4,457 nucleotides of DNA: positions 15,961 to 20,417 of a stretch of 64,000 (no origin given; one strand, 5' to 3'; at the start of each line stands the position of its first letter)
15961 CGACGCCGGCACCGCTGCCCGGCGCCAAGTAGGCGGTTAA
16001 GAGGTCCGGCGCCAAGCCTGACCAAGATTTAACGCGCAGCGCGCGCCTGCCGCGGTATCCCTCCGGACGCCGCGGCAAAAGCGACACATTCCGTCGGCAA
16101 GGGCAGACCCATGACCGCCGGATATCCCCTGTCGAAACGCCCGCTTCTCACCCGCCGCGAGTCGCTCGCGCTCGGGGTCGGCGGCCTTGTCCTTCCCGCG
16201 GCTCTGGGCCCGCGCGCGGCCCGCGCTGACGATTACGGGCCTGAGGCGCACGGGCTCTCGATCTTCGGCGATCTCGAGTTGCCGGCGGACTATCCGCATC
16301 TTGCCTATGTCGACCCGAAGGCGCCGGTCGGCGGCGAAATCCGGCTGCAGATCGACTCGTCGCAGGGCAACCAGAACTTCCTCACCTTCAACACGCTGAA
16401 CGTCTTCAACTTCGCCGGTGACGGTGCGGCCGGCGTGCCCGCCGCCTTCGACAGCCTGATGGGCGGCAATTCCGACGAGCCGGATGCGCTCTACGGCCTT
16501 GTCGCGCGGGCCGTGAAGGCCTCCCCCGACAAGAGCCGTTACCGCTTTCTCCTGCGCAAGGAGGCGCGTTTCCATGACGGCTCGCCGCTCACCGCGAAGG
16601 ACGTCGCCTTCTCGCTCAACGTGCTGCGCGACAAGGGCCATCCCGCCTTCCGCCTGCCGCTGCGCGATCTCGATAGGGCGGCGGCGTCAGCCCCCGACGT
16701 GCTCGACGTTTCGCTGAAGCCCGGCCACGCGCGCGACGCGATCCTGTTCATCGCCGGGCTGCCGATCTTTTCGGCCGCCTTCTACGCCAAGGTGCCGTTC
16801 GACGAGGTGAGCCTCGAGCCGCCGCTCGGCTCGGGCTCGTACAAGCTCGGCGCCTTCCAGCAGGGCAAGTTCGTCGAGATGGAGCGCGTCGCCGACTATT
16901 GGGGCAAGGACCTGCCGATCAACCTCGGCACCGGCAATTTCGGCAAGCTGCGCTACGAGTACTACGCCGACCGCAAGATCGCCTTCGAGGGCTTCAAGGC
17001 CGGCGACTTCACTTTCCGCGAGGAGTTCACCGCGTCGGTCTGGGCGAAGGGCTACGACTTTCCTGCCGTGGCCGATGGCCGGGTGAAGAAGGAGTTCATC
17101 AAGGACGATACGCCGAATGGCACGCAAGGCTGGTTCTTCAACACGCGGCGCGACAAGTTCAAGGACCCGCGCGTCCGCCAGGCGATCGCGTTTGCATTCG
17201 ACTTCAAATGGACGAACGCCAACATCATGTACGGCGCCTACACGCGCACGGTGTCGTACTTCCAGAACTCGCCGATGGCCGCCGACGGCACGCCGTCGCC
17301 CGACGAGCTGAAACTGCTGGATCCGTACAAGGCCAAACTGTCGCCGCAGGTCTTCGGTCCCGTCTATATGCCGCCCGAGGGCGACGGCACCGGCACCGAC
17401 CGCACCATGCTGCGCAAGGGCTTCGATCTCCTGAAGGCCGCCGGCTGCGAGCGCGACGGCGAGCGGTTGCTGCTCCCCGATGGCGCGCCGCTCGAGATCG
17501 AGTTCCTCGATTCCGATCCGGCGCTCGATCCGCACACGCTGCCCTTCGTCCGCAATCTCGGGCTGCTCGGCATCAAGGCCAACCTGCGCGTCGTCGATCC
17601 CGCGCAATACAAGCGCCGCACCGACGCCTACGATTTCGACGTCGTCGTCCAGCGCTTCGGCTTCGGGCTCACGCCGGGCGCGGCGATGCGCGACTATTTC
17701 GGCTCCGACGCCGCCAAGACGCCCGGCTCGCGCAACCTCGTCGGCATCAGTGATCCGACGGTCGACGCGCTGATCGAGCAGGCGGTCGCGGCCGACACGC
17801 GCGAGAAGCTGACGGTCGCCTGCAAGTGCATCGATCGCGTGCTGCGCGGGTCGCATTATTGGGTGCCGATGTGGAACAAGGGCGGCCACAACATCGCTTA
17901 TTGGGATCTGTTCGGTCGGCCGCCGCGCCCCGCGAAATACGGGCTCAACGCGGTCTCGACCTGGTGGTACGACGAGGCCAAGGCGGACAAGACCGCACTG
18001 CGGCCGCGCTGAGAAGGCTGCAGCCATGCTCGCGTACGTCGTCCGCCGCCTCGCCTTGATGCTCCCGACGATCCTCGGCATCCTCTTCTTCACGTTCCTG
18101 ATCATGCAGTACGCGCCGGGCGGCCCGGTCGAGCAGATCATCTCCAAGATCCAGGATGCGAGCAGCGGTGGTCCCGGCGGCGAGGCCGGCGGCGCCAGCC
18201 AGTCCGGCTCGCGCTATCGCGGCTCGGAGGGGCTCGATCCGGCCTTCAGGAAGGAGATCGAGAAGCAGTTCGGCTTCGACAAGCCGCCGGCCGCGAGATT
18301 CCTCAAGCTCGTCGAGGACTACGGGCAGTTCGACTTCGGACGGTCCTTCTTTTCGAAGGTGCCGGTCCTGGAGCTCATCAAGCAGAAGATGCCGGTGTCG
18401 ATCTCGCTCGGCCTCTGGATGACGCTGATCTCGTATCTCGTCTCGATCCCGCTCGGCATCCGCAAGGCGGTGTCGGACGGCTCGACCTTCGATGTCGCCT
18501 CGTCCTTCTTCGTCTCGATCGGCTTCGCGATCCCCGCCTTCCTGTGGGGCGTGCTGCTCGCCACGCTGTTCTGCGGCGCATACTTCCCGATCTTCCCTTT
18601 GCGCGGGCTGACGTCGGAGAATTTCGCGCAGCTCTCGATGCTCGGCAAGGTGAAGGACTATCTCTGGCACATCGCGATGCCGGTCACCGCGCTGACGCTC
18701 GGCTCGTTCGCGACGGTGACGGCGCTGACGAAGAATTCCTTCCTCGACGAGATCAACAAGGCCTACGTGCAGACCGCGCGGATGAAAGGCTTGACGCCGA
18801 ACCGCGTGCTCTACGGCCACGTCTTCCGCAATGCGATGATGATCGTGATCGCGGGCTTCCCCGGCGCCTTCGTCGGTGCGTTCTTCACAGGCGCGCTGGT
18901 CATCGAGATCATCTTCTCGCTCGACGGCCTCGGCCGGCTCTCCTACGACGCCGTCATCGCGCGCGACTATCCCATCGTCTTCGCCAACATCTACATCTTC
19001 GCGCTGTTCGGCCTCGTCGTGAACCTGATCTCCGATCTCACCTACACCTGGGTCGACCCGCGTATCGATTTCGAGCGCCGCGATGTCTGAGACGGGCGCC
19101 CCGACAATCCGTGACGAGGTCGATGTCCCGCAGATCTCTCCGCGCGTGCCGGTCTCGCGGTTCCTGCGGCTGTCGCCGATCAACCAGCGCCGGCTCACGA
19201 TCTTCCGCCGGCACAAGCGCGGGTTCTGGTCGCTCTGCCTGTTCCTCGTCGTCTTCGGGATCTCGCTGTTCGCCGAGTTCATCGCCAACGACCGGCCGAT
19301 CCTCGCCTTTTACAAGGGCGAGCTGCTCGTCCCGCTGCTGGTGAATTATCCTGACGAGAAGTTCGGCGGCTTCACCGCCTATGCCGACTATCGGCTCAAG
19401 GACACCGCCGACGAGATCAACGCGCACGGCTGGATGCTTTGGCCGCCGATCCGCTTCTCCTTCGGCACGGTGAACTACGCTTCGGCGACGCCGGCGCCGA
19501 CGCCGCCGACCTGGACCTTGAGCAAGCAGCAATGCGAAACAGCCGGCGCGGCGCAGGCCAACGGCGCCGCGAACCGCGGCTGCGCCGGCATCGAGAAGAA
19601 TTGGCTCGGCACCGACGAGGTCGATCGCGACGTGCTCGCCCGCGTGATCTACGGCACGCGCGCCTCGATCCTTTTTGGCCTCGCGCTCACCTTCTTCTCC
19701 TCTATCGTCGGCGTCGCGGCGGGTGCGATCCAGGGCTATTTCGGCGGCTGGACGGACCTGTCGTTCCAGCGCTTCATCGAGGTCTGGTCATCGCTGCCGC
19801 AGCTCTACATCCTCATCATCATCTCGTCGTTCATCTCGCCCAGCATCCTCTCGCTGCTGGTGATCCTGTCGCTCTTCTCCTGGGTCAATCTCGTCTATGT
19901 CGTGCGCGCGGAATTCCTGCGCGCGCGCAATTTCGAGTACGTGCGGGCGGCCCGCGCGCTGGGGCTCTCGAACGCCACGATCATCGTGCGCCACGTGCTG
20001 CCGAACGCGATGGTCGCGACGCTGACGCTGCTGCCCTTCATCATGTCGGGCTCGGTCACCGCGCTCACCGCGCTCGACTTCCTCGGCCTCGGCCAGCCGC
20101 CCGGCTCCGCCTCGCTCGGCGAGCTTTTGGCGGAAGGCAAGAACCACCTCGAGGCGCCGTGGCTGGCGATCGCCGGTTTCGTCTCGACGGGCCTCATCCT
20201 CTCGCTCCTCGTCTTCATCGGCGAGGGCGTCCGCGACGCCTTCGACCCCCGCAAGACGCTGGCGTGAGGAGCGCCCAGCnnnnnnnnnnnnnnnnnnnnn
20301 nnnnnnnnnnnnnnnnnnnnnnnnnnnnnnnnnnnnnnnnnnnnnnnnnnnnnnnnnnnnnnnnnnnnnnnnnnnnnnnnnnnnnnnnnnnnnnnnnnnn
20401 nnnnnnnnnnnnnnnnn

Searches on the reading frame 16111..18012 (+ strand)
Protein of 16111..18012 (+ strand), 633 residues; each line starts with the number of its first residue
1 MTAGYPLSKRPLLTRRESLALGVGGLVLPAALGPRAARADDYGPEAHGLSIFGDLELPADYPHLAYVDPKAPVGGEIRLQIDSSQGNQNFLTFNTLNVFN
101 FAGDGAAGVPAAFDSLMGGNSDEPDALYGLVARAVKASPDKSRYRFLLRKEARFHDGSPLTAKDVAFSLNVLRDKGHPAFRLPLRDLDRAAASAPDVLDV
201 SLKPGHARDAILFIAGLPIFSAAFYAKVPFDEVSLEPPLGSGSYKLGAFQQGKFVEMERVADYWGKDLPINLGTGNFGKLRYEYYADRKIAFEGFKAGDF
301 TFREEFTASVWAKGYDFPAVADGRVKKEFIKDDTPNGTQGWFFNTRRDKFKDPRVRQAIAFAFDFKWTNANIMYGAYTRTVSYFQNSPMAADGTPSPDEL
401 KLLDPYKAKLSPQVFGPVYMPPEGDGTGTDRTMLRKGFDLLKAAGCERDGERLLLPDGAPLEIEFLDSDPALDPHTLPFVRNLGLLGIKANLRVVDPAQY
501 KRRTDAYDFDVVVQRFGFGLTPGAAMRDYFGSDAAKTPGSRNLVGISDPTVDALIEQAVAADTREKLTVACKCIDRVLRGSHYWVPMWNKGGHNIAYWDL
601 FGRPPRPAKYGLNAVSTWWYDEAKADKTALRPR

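Call 68: search_protein_families(library=pfam, proteins=[window:16111-18012:+], max_evalue=0.00001)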
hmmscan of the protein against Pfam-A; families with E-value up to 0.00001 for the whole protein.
window:16111-18012:+ (633 aa): 1 family
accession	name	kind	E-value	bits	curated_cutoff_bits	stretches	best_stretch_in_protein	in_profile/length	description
PF00496.27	SBP_bac_5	-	2.5e-56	191.8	32.4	1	128-535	3-365/368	Bacterial extracellular solute-binding proteins, family 5 Middle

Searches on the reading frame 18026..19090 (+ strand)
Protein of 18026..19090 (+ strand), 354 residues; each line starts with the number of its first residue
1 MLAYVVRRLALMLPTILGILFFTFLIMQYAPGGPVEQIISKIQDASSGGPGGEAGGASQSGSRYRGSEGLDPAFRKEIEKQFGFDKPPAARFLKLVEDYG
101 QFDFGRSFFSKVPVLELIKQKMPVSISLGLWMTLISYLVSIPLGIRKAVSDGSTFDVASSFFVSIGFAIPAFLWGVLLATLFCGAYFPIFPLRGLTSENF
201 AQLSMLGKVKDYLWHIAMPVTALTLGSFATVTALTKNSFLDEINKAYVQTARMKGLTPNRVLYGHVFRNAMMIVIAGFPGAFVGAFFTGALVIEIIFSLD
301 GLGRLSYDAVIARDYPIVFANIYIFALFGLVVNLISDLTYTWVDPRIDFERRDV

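Call 68: search_protein_families(library=pfam, proteins=[window:18026-19090:+], max_evalue=0.00001)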
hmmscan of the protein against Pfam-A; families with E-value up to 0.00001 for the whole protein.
window:18026-19090:+ (354 aa): 1 family
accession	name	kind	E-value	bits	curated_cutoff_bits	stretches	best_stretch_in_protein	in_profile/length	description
PF00528.27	BPD_transp_1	-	3.3e-31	108.9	26.4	1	141-347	2-182/184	Binding-protein-dependent transport system inner membrane component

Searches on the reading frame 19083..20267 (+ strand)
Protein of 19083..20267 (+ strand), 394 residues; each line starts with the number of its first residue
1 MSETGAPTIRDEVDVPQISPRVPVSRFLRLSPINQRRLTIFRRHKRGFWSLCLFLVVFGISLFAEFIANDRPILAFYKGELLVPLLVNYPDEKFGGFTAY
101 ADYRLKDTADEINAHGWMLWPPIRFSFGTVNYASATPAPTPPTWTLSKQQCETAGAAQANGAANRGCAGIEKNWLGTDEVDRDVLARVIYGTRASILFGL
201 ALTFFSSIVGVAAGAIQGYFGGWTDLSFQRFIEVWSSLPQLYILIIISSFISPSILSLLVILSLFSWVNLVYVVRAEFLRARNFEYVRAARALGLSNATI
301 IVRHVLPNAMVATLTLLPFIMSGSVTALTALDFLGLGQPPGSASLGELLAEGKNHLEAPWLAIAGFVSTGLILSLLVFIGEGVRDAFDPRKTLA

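Call 68: search_protein_families(library=pfam, proteins=[window:19083-20267:+], max_evalue=0.00001)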
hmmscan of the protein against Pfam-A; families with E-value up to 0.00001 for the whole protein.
window:19083-20267:+ (394 aa): 1 family
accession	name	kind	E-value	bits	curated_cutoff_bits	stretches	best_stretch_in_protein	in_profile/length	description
PF00528.27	BPD_transp_1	-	1.7e-31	109.9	26.4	1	210-391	1-182/184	Binding-protein-dependent transport system inner membrane component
